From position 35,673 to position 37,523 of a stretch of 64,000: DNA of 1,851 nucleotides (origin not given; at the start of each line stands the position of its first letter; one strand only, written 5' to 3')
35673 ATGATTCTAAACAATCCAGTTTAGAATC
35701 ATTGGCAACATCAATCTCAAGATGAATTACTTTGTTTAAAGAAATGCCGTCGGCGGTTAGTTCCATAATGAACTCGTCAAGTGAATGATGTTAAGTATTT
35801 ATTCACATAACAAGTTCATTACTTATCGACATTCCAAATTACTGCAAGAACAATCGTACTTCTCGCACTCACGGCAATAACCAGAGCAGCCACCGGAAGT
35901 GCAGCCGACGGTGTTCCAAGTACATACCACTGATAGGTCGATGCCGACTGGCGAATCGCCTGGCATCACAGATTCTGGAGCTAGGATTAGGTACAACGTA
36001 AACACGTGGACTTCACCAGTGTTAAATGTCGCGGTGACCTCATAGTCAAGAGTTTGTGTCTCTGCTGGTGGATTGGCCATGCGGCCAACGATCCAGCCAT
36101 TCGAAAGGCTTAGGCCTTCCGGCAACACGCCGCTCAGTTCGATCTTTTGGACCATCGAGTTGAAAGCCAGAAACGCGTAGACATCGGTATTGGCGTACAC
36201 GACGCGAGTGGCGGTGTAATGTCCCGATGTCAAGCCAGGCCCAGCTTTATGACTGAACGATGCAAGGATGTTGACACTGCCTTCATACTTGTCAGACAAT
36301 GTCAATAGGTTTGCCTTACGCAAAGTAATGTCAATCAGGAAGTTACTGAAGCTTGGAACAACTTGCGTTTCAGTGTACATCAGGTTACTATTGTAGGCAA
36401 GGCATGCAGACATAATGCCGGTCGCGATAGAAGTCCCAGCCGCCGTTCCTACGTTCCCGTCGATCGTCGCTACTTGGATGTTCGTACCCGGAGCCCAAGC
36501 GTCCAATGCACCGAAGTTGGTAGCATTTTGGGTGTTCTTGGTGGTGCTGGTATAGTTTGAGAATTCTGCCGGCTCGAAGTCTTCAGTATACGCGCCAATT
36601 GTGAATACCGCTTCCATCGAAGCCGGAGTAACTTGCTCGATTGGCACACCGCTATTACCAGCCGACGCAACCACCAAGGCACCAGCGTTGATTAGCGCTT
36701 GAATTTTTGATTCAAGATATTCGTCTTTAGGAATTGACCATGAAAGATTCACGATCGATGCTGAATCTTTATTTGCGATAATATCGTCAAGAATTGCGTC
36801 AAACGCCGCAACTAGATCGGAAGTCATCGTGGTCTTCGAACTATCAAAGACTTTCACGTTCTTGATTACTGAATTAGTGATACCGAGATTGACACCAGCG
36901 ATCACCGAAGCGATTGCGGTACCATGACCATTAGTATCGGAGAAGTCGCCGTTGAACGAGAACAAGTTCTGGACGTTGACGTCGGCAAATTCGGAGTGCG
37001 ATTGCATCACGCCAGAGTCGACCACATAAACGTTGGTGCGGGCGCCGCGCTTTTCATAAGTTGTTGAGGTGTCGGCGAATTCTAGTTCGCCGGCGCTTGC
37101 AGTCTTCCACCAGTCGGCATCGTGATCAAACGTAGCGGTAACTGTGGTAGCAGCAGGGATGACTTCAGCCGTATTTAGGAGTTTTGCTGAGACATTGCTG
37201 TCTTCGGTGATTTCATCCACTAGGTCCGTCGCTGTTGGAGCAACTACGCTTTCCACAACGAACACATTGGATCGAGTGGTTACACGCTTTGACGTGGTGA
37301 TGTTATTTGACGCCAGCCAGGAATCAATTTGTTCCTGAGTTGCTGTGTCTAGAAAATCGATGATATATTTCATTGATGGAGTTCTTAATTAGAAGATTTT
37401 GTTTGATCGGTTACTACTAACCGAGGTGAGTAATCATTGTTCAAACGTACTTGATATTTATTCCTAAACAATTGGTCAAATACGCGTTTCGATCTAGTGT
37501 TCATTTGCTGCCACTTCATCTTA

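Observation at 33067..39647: Tandem duplicated module of a PP-loop ATP pyrophosphatase and an S8 peptidase with a Cys-rich tail, next to vWA and CxxC proteins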

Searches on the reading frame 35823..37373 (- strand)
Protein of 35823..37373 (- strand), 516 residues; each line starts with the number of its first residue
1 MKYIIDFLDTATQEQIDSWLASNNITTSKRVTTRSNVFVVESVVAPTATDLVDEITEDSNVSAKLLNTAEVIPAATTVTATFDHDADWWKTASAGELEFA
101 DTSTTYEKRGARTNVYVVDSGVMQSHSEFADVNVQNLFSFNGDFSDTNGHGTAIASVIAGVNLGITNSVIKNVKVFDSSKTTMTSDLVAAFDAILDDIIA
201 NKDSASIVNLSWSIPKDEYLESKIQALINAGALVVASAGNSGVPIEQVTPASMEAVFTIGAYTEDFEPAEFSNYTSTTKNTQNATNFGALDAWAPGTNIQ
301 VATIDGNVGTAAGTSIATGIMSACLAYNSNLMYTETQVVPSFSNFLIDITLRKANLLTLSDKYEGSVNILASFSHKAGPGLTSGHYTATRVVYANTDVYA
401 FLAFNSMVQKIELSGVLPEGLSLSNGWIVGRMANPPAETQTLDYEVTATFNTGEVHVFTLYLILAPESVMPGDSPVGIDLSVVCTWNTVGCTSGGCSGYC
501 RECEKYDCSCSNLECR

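Call 3: search_protein_families(library=pfam, proteins=[window:35823-37373:-], max_evalue=0.01)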
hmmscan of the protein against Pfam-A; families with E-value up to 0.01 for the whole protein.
window:35823-37373:- (516 aa): 1 family
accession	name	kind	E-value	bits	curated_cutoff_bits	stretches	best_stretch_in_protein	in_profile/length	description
PF00082.27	Peptidase_S8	-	4.4e-18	66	21.8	1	113-327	4-252/288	Subtilase family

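Call 6: search_protein_families(library=phrogs, proteins=[window:35823-37373:-], max_evalue=0.001)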
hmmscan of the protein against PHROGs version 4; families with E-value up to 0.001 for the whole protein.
window:35823-37373:- (516 aa): 2 families
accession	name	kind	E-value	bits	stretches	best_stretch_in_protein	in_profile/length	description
phrog_3677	-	other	1.1e-33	117.2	1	41-326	525-805/1125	protease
phrog_3964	-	unknown function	0.00036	20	1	111-265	274-449/779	-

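Call 7: search_protein_families(library=ncbifam, proteins=[window:35823-37373:-], max_evalue=0.01)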
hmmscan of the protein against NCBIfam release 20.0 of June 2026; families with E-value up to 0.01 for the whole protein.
window:35823-37373:- (516 aa): 4 families
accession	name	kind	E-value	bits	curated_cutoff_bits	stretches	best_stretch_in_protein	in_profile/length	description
TIGR03921.1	T7SS_mycosin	equivalog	2.8e-16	59.6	278.75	1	109-326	11-241/353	type VII secretion-associated serine protease mycosin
NF049966.1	QH_SP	equivalog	8.4e-15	54.7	165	1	115-326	2-189/219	subtilisin-like serine protease QhpE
TIGR03895.1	protease_PatA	subfamily_domain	4e-12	45.7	421.05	1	150-326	1-174/606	PatA/PatG family cyanobactin maturation protease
NF042956.1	IteS_antiphage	equivalog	0.0015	16.9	900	1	52-215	198-361/747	S8 family anti-phage peptidase IteS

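Call 8: search_protein_families(library=padloc, proteins=[window:35823-37373:-], max_evalue=0.01)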
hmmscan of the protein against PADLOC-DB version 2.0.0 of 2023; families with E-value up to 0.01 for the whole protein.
window:35823-37373:- (516 aa): 2 families
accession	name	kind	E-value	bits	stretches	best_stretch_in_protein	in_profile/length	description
PDLC03014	subtilase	-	3.9e-11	41.1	1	66-325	139-356/391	-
PDLC02197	IetS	-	0.0016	14.8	1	98-215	243-363/749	-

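Call 12: search_dna_similar(query=window:35823-37373:-, collection=phages, mode=protein, max_rows=40, max_evalue=0.001)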
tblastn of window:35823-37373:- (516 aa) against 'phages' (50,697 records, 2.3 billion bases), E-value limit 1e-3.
Records with a match: 29; places in all: 29; records where one place covers at least 80% of the query: 0.
Best place of each record, by identity: <60% 29.
By first word of the organism name: Bacillus 18; Acinetobacter 2; Agrobacterium 2; Bacteriophage 2; Moorella 1; Enterococcus 1; Caudoviricetes 1; Staphylococcus 1; uncultured 1.
By host as written in the record: Bacillus subtilis 5; - 5; Bacillus subtilis Goe3 2; Bacillus subtilis W-23-S(r); Bacillus licheniformis ATCC 9945a 2; Agrobacterium tumefaciens C58 2; Bacillus cohnii 2; Bacillus australimaris sKR4M-27 1; Bacillus velezensis 1; and 9 more.
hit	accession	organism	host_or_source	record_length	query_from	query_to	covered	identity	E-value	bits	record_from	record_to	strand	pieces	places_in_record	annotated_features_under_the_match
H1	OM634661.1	Bacillus phage vB_BauM_KLEB27-3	Bacillus australimaris sKR4M-27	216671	109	374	52%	31.3%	9e-11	71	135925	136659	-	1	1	subtilisin-like serine protease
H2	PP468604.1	Bacillus phage BvP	Bacillus velezensis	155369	30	326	58%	25.5%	2e-7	60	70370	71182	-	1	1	hypothetical protein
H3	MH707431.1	Bacillus phage BSP14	Bacillus subtilis ATCC 14593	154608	30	326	58%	25.5%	4e-7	59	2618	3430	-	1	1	putative peptidase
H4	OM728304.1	Bacillus phage vB_BsuM-Goe27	Bacillus subtilis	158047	30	326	58%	25.5%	5e-7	59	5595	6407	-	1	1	hypothetical protein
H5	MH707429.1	Bacillus phage BSP12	Bacillus subtilis ATCC 21336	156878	30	326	58%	25.2%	1e-6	58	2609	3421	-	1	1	serine protease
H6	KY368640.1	Bacillus phage vB_BsuM-Goe3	Bacillus subtilis Goe3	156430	30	326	58%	25.2%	3e-6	56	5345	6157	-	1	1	putative peptidase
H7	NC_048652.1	Bacillus phage vB_BsuM-Goe3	Bacillus subtilis Goe3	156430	30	326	58%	25.2%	3e-6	56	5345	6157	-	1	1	protease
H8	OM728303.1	Bacillus phage vB_BsuM-Goe25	Bacillus subtilis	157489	30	326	58%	24.5%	2e-6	57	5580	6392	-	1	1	hypothetical protein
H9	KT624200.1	Bacillus phage SP-15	Bacillus subtilis W-23-S(r); Bacillus ...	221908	107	364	50%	26.6%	7e-4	49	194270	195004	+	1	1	protease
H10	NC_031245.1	Bacillus phage SP-15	Bacillus subtilis W-23-S(r); Bacillus ...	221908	107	364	50%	26.6%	7e-4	49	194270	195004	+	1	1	protease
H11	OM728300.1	Bacillus phage vB_BsuM-Goe17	Bacillus subtilis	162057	61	326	52%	25.8%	1e-5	54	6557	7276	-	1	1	hypothetical protein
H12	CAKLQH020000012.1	Acinetobacter phage MD-2021a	not known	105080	78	326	48%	26.8%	3e-10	69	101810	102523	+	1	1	Extracellular serine proteinase precursor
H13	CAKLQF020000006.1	Acinetobacter phage MD-2021a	not known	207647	78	326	48%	26.8%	3e-10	69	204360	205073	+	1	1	Extracellular serine proteinase precursor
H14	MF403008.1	Agrobacterium phage Atu_ph07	Agrobacterium tumefaciens C58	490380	108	339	45%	27.4%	2e-6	57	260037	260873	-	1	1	extracellular serine proteinase precursor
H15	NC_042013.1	Agrobacterium phage Atu_ph07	Agrobacterium tumefaciens C58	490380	108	339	45%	27.4%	2e-6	57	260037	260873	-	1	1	protease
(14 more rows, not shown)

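Call 21: find_homologous_proteins(query=window:35823-37373:-, max_evalue=1e-10)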
Query window:35823-37373:- (516 aa): 233 proteins with E <= 1e-10 among 8000 candidates; the best 120 are listed.
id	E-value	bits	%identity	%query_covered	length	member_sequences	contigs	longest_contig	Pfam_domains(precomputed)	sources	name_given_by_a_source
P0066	0.0e+0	1136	100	100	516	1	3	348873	PF00082.28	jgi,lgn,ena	-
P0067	3.4e-265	898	79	100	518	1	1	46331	PF00082.28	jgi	jgi:hypothetical protein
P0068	1.0e-219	748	68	100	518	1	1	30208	PF00082.28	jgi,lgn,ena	-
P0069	5.0e-218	743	67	100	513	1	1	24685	PF00082.28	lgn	-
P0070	6.5e-184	630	58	99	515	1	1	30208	PF00082.28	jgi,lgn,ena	-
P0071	6.2e-179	614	57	99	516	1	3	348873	PF00082.28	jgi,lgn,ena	-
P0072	3.7e-178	611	56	100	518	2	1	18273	PF00082.28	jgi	jgi:hypothetical protein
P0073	1.8e-174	599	55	100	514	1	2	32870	PF00082.28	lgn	-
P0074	1.2e-166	573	53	100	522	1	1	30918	PF00082.28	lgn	-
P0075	1.3e-164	567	52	100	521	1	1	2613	PF00082.28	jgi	jgi:hypothetical protein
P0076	4.8e-163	562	54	100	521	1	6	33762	PF00082.28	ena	-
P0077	6.8e-162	558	52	100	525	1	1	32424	PF00082.28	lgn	-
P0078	1.4e-161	557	52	99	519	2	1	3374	PF00082.28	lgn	-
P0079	1.8e-154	533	50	99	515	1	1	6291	PF00082.28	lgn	-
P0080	1.3e-151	524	50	99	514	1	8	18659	PF00082.28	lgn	-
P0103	1.1e-95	339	39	99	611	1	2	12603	PF00082.28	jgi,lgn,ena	jgi:hypothetical protein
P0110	7.8e-94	333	39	97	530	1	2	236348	PF00082.28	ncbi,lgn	-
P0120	1.1e-89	320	41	89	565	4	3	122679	PF00082.28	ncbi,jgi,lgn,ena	jgi:subtilisin family serine protease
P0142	3.4e-86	308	38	97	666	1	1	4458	PF00082.28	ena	-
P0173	5.9e-82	294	37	100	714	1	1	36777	PF01079.26,PF00082.28,PF08517.18,PF14890.12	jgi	jgi:Subtilase family/Hint module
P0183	1.6e-80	289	35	100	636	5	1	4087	PF13884.12,PF00082.28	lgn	-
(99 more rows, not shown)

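Call 24: find_encoding_contigs(protein=P0110, flank=8000, max_places=2)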
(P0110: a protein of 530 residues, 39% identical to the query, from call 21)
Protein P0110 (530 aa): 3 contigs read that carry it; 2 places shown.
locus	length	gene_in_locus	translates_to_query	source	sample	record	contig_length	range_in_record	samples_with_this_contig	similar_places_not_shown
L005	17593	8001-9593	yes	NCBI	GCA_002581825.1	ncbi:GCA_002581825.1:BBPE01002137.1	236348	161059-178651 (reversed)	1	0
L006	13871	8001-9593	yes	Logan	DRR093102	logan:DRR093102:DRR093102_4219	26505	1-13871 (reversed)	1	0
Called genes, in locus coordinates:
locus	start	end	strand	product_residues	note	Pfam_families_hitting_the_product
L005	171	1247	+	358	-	-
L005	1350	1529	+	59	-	-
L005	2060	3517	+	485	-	PF13517:FG-GAP_3 (faint)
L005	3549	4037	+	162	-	PF00583:Acetyltransf_1, PF13508:Acetyltransf_7 (weak)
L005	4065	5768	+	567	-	-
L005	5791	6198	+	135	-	-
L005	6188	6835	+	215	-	-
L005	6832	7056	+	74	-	PF19668:DUF6171 (weak)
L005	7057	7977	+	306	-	-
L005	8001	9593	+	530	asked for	PF00082:Peptidase_S8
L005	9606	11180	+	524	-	PF00082:Peptidase_S8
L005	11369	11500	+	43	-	-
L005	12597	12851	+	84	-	-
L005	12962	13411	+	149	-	-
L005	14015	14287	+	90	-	-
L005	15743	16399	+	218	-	-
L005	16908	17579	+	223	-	-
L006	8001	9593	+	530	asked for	PF00082:Peptidase_S8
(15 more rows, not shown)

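Call 25: find_encoding_contigs(protein=P0120, flank=8000, max_places=3)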
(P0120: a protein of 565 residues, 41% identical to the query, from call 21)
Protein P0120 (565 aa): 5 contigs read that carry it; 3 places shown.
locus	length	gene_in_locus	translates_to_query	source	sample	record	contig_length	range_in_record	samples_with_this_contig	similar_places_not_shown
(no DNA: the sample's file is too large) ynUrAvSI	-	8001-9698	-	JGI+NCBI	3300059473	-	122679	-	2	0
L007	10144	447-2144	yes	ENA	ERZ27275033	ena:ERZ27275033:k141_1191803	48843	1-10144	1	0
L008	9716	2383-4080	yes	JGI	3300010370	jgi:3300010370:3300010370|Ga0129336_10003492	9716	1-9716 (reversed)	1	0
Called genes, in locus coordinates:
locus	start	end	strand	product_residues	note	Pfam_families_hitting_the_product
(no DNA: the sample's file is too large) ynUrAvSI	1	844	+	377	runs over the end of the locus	-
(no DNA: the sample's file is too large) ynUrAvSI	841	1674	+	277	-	-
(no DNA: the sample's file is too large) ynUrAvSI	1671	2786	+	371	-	-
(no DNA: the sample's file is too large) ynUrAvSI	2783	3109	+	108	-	PF20319:DUF6614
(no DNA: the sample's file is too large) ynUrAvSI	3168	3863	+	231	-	PF01227:GTP_cyclohydroI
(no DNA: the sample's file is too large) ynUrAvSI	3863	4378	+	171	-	PF00383:dCMP_cyt_deam_1, PF14437:MafB19-deam, PF14439:Bd3614-deam (faint)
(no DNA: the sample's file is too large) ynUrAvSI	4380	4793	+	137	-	-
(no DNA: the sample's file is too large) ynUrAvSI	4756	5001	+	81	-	-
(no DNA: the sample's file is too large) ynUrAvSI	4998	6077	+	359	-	PF00478:IMPDH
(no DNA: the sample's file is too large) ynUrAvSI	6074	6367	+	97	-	-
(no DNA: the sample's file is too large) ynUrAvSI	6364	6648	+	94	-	-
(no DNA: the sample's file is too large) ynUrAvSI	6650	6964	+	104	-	-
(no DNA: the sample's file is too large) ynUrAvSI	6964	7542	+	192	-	PF13759:2OG-FeII_Oxy_5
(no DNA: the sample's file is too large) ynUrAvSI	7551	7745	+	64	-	-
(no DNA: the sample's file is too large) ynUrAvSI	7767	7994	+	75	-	PF19668:DUF6171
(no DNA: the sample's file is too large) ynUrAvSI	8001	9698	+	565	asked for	PF00082:Peptidase_S8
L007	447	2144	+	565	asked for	PF00082:Peptidase_S8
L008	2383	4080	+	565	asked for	PF00082:Peptidase_S8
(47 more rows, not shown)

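Call 41: search_dna_similar(query=L005:7057-7977:+, collection=phages, mode=protein, max_rows=25, max_evalue=0.001)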
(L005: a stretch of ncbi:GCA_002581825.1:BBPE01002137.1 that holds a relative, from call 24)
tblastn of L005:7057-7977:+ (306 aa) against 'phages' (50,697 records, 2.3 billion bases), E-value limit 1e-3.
No match.

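Call 49: predict_structure(alignment_id=A2)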
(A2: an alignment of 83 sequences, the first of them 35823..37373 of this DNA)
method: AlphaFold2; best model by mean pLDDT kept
length: 516 residues; sequences in the alignment: 83
mean_pLDDT: 87.7   pTM: 0.81
mean pLDDT of the five models: 87.7, 87.1, 86.5, 86.4, 85.4
residues with pLDDT >= 90: 384; 70-90: 62; 50-70: 30; < 50: 40
segments of 3 or more residues with pLDDT < 50: 62-65, 481-516
pLDDT, mean of each block of 10 residues (from residue 1): 95 96 94 88 95 91 62 81 97 94 96 97 98 98 95 98 98 96 95 98 97 94 97 89 85 94 94 63 63 96 97 96 97 92 89 92 88 90 84 94 92 95 95 96 95 93 94 73 41 37 36 36
secondary structure, 60 per line:
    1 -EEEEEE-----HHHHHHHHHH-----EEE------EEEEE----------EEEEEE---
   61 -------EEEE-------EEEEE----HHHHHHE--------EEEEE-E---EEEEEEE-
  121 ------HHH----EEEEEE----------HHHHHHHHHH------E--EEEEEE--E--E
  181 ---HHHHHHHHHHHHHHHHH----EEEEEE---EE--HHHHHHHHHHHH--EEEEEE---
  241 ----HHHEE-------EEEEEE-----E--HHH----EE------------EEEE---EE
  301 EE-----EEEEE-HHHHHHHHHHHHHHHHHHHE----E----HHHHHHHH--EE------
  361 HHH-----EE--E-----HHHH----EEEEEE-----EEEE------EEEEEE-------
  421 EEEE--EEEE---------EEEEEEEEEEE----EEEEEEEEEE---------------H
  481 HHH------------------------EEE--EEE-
elements in order: E2-7 H13-22 E28-30 E37-41 E52-57 E68-71 E79-83 H88-93 E103-107 E113-119 E134-139 H150-159 E169-174 H184-200 E205-210 H218-229 E232-237 E257-262 E292-295 E299-302 E308-312 H314-332 H343-350 H379-382 E387-392 E398-401 E408-413 E421-424 E427-430 E440-450 E455-464 H480-483 E508-510 E513-515
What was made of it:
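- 35823..35924 (-): Cys-rich C-terminal tail of S8-B: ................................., with 8 Cys and one Lys. AlphaFold2 did not model it (pLDDT about 37, call 49).
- On Peptidase S8 (subtilases, proteinase K subfamily): AlphaFold2 pLDDT is 87.7 (call 49).
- AlphaFold2 leaves the tail unmodelled (call 49). AlphaFold2 run on a monomer fails on the tail, as expected for an intertwined oligomer (call 49).
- Tried and rejected: It was uninformative (pLDDT about 37, call 49), so docking of the tail into the active site could not be assessed.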

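Call 52: fold_search(model_id=the predicted structure, library=pdb)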
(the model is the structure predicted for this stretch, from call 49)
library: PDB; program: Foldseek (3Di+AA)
matches with E <= 10: 1114; with E <= 0.001: 251
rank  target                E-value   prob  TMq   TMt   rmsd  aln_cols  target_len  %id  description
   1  8c4z_B                7.5e-19  1.00  0.47  0.83   3.3       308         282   26  ProteinT protease, inactive mutant S224A (released 2024-07-17)
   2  5z6o                  1.0e-18  1.00  0.48  0.84   3.3       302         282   24  Crystal structure of Penicillium cyclopium protease (released 2018-02-28)
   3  3f7o_A                1.1e-18  1.00  0.48  0.84   3.3       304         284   28  Crystal structure of Cuticle-Degrading Protease from Paecilomyces lilacinus (PL646) (released 2009-11-17)
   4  1sh7_B                3.7e-18  1.00  0.46  0.83   3.1       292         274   25  Crystal structure of a cold adapted subtilisin-like serine proteinase (released 2005-02-22)
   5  1s2n_A                4.4e-18  1.00  0.46  0.82   3.3       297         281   24  Crystal structure of a cold adapted subtilisin-like serine proteinase (released 2005-02-22)
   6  1s2n_B                9.9e-18  1.00  0.46  0.83   3.1       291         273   25  Crystal structure of a cold adapted subtilisin-like serine proteinase (released 2005-02-22)
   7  2prk                  2.3e-17  1.00  0.49  0.87   3.3       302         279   25  SYNCHROTRON X-RAY DATA COLLECTION AND RESTRAINED LEAST-SQUARES REFINEMENT OF THE CRYSTAL STRUCTURE OF PROTEINASE K AT 1. (released 1988-04-16)
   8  6kkf                  2.3e-17  1.00  0.47  0.85   3.6       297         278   26  Crystal structure of proteinase K complexed with a triglycine (released 2019-09-25)
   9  6rug                  2.9e-17  1.00  0.47  0.83   3.7       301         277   26  Co-substituted alpha-Keggin bound to Proteinase K solved by MR (released 2019-09-18)
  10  4dzt                  3.6e-17  1.00  0.47  0.84   3.2       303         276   26  Aqualysin I: the crystal structure of a serine protease from an extreme thermophile, Thermus aquaticus YT-1 (released 2012-03-28)
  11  8gko_C                3.6e-17  1.00  0.47  0.84   3.1       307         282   25  Crystal Structure Analysis of Aspergillus fumigatus alkaline protease (released 2023-11-01)
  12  2b6n_A                5.1e-17  1.00  0.47  0.84   3.1       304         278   23  The 1.8 A crystal structure of a Proteinase K like enzyme from a psychrotroph Serratia species (released 2006-03-07)
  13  1ic6                  5.4e-17  1.00  0.47  0.84   5.0       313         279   25  STRUCTURE OF A SERINE PROTEASE PROTEINASE K FROM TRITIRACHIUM ALBUM LIMBER AT 0.98 A RESOLUTION (released 2001-04-11)
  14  6ruk                  7.3e-17  1.00  0.47  0.83   3.7       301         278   26  Cu-substituted alpha-Keggin bound to Proteinase K solved by MR (released 2019-09-18)
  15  5wsl_A                7.3e-17  1.00  0.47  0.83   3.4       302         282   26  Structural studies of keratinase from Meiothermus taiwanensis WR-220 (released 2017-10-18)
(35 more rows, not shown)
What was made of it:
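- On Peptidase S8 (subtilases, proteinase K subfamily): Foldseek matches proteinase K-like structures at E 1e-17 to 1e-19, and pro-subtilisin and PCSK9 over about 400 columns (call 52).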

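Call 55: find_encoding_contigs(protein=P0173, flank=8000, max_places=2)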
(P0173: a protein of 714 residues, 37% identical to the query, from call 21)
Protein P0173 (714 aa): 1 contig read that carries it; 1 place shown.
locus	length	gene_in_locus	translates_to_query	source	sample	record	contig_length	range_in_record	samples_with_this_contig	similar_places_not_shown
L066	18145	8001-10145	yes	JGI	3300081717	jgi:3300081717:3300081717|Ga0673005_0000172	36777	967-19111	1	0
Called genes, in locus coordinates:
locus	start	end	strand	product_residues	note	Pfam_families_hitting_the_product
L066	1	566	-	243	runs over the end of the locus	-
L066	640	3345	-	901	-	PF03104:DNA_pol_B_exo1, PF00136:DNA_pol_B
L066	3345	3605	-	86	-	PF11126:Phage_DsbA (weak)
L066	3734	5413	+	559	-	PF07733:DNA_pol3_alpha, PF17657:DNA_pol3_finger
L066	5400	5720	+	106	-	-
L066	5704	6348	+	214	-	PF09825:BPL_N, PF00117:GATase (faint)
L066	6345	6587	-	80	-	-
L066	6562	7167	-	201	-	PF01171:ATP_bind_3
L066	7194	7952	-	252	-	-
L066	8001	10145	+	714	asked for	PF00082:Peptidase_S8, PF01079:Hint (weak), PF08517:AXH (weak), PF14890:Intein_splicing (weak)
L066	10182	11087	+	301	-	-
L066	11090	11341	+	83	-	PF19668:DUF6171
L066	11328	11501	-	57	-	-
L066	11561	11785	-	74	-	-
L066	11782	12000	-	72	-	-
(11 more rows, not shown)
